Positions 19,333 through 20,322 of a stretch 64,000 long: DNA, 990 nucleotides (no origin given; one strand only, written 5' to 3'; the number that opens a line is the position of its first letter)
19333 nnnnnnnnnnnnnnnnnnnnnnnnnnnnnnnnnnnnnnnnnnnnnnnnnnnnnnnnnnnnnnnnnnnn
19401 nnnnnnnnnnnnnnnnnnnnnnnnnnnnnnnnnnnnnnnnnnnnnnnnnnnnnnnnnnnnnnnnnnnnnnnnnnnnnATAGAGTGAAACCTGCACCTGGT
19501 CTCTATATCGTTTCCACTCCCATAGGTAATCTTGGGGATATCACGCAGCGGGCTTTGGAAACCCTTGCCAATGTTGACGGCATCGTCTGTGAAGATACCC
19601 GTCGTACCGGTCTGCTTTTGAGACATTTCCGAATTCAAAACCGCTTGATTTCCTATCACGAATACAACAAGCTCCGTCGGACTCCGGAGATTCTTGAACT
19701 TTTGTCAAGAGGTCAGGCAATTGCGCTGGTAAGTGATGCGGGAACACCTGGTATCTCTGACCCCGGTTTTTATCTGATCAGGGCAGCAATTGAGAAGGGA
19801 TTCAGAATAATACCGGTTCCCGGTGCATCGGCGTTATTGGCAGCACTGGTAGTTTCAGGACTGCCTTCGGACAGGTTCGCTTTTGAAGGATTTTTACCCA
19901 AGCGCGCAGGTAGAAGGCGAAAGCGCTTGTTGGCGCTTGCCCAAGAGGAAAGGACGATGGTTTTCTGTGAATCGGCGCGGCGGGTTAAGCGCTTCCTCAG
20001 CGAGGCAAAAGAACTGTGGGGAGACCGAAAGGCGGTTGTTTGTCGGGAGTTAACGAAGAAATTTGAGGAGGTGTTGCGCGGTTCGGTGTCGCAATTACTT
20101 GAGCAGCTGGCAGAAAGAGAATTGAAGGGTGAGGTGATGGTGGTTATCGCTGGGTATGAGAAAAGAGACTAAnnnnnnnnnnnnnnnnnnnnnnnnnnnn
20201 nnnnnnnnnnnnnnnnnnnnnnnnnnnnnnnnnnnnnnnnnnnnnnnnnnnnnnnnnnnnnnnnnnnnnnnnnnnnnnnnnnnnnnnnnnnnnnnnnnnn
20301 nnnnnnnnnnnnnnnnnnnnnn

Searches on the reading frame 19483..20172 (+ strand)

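Call 57: search_protein_families(library=pfam, proteins=[window:19483-20172:+], max_evalue=0.000001)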
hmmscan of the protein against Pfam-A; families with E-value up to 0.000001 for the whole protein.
window:19483-20172:+ (229 aa): 1 family
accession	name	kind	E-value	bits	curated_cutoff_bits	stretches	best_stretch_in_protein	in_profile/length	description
PF00590.25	TP_methylase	-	1.8e-30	106.9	27.8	1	7-205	2-211/212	Tetrapyrrole (Corrin/Porphyrin) Methylases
